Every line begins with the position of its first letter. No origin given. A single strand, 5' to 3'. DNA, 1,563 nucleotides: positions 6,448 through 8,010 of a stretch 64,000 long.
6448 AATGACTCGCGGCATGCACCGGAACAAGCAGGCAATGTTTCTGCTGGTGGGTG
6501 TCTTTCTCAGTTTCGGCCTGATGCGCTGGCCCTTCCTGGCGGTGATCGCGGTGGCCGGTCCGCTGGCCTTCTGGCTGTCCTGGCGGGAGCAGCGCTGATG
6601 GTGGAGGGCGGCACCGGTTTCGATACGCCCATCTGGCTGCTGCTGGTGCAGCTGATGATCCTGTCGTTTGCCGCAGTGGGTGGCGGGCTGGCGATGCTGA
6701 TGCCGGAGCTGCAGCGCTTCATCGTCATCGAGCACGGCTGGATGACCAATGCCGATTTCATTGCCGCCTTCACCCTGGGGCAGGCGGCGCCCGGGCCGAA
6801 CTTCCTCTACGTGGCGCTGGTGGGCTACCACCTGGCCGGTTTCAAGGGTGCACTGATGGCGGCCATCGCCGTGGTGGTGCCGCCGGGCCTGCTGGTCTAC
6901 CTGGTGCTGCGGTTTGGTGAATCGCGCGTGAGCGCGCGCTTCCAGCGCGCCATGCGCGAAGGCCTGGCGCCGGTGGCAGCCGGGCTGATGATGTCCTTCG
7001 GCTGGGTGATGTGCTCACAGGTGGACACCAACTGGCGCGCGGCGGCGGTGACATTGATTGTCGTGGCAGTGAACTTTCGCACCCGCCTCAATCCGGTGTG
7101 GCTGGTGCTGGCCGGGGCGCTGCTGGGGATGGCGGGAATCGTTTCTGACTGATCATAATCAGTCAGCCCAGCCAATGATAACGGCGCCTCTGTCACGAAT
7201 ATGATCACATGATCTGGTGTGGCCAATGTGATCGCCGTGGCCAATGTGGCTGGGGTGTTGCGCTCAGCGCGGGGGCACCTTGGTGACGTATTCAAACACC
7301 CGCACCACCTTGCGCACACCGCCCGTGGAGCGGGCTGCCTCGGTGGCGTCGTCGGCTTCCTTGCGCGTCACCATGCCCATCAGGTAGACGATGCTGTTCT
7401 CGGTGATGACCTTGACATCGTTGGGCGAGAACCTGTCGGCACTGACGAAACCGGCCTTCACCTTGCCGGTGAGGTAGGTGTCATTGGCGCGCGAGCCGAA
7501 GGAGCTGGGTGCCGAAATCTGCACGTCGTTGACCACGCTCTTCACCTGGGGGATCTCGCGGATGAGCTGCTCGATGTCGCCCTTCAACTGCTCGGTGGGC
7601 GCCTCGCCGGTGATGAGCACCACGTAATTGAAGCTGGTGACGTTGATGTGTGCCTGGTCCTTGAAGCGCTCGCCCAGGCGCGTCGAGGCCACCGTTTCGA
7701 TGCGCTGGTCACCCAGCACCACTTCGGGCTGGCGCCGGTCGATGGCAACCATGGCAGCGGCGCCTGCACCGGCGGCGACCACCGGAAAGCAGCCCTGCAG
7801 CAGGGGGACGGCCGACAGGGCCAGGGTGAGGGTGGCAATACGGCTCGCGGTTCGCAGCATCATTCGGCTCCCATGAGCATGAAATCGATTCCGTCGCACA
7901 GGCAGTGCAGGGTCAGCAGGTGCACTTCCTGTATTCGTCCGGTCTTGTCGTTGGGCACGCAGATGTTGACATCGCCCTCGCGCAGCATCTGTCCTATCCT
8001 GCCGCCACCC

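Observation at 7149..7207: Recurrent 59-bp intergenic element with fixed block spacing and TGATCA termini (family description, copy 1)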

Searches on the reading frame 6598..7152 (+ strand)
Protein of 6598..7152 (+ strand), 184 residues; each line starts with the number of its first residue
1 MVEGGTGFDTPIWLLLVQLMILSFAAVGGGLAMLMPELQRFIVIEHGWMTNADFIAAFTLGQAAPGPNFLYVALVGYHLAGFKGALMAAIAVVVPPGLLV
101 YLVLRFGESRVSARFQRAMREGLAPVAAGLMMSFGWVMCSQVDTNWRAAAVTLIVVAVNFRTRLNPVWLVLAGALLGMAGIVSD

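Call 15: find_encoding_contigs(protein=window:6598-7152:+, flank=10000, max_places=10)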
Protein window:6598-7152:+ (184 aa): 4 contigs read that carry it; 2 places shown.
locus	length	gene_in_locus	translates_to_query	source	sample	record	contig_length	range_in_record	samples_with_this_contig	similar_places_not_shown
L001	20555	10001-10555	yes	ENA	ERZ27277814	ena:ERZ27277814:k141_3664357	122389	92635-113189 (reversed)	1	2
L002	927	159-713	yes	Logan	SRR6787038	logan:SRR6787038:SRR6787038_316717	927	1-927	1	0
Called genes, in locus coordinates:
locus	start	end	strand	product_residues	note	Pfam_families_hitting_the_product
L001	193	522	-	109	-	-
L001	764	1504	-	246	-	PF03009:GDPD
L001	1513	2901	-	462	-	PF01547:SBP_bac_1 (weak), PF13416:SBP_bac_8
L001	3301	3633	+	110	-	-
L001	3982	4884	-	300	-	PF04187:Cofac_haem_bdg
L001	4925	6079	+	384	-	PF03099:BPL_LplA_LipB, PF02237:BPL_C (weak)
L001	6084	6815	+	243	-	PF03309:Pan_kinase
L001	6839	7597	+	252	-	PF05036:SPOR (faint)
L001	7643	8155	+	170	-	PF00583:Acetyltransf_1, PF13673:Acetyltransf_10, PF13508:Acetyltransf_7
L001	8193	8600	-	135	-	PF04828:GFA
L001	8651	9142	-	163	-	PF01467:CTP_transf_like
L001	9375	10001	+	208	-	PF02417:Chromate_transp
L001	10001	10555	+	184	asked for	PF02417:Chromate_transp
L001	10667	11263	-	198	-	PF04972:BON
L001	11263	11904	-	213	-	PF13580:SIS_2, PF01380:SIS (weak)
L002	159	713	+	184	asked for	PF02417:Chromate_transp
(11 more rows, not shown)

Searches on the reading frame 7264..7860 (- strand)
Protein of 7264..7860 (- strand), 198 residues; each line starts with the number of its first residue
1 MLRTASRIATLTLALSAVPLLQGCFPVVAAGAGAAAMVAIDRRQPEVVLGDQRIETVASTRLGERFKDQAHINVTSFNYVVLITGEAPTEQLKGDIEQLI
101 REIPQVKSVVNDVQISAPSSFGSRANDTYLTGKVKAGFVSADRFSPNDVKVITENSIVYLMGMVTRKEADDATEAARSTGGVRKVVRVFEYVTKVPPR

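Call 48: find_homologous_proteins(query=window:7264-7860:-, max_evalue=1e-30)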
Query window:7264-7860:- (198 aa): 2885 proteins with E <= 1e-30 among 4318 candidates; the best 120 are listed.
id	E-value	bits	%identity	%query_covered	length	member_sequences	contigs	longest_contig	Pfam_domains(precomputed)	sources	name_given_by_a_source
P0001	1.5e-114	398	93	100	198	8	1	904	PF04972.23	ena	-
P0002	1.6e-112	391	91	100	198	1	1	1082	PF04972.23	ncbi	-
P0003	1.6e-112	391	91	100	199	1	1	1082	PF04972.23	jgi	jgi:osmotically-inducible protein OsmY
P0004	1.7e-100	352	82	100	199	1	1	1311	PF04972.23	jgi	jgi:osmotically-inducible protein OsmY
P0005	1.7e-100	352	82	100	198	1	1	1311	PF04972.23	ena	-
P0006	9.6e-93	327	75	100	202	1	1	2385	PF04972.23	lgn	-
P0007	1.9e-92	326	77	99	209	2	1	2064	PF04972.23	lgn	-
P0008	3.2e-92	325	77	91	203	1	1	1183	PF04972.23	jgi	-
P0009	5.0e-91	321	77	97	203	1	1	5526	PF04972.23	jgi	jgi:osmotically-inducible protein OsmY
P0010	8.5e-91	320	76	89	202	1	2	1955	PF04972.23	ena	-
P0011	2.2e-90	319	73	99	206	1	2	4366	PF04972.23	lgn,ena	-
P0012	4.6e-90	318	73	100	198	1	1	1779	PF04972.23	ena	-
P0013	1.9e-89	316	74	99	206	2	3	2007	PF04972.23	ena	-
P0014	3.0e-89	315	73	89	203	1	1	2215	PF04972.23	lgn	-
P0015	9.2e-89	314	71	100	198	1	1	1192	PF04972.23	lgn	-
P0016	5.7e-88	311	72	99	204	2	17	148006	PF04972.23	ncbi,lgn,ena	-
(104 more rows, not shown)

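Call 49: find_encoding_contigs(protein=P0003, flank=10000, max_places=3)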
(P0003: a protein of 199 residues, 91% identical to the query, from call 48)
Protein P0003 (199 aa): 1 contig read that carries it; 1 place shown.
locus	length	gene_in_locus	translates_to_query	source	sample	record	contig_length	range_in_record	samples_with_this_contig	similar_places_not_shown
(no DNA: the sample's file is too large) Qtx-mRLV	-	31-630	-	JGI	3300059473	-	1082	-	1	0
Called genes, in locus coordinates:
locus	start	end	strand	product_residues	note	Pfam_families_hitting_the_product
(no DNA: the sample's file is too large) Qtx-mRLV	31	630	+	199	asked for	PF04972:BON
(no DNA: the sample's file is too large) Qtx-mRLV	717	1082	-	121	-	?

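Call 50: find_encoding_contigs(protein=P0004, flank=10000, max_places=3)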
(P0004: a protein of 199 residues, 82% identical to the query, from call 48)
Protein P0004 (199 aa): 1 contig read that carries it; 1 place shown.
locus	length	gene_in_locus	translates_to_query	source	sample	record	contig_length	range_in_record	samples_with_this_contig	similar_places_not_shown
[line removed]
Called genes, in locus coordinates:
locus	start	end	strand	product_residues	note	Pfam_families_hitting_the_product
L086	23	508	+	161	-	PF13580:SIS_2, PF01380:SIS (weak)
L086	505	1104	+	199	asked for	PF04972:BON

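Call 51: find_encoding_contigs(protein=P0016, flank=10000, max_places=3)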
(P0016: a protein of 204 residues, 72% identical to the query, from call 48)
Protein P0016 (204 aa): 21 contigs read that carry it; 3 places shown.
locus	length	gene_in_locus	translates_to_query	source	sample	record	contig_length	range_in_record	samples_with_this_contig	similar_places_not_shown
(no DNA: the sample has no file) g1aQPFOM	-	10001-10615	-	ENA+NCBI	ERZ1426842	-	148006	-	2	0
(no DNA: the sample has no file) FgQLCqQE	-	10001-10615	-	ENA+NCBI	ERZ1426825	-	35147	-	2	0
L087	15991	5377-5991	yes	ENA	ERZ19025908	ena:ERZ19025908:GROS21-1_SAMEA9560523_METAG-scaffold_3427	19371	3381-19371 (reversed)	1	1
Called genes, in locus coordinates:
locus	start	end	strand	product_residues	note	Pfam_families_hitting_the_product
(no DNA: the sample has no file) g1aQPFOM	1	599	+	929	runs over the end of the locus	PF03710:GlnE, PF08335:GlnD_UR_UTase, PF03710:GlnE, PF08335:GlnD_UR_UTase (weak)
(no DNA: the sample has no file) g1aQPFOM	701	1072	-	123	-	PF01124:MAPEG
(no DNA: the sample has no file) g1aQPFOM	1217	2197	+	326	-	PF01063:Aminotran_4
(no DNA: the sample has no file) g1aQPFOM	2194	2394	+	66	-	PF10276:zf-CHCC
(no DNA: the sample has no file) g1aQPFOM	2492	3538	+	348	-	PF01075:Glyco_transf_9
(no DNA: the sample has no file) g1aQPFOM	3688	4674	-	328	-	-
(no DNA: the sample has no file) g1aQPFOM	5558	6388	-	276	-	PF11227:DUF3025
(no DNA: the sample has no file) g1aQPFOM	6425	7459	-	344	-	PF01979:Amidohydro_1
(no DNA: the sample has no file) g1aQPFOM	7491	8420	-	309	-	PF00590:TP_methylase, PF23016:RsmI_C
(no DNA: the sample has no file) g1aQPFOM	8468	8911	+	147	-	PF02021:UPF0102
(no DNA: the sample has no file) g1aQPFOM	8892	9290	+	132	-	PF08797:HIRAN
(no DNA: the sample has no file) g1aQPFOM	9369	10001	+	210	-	PF13580:SIS_2, PF01380:SIS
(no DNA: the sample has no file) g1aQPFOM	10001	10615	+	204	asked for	PF04972:BON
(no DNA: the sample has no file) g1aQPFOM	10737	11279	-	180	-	PF02417:Chromate_transp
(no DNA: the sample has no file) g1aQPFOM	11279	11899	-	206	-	PF02417:Chromate_transp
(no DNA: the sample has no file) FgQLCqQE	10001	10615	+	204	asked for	PF04972:BON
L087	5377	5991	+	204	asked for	PF04972:BON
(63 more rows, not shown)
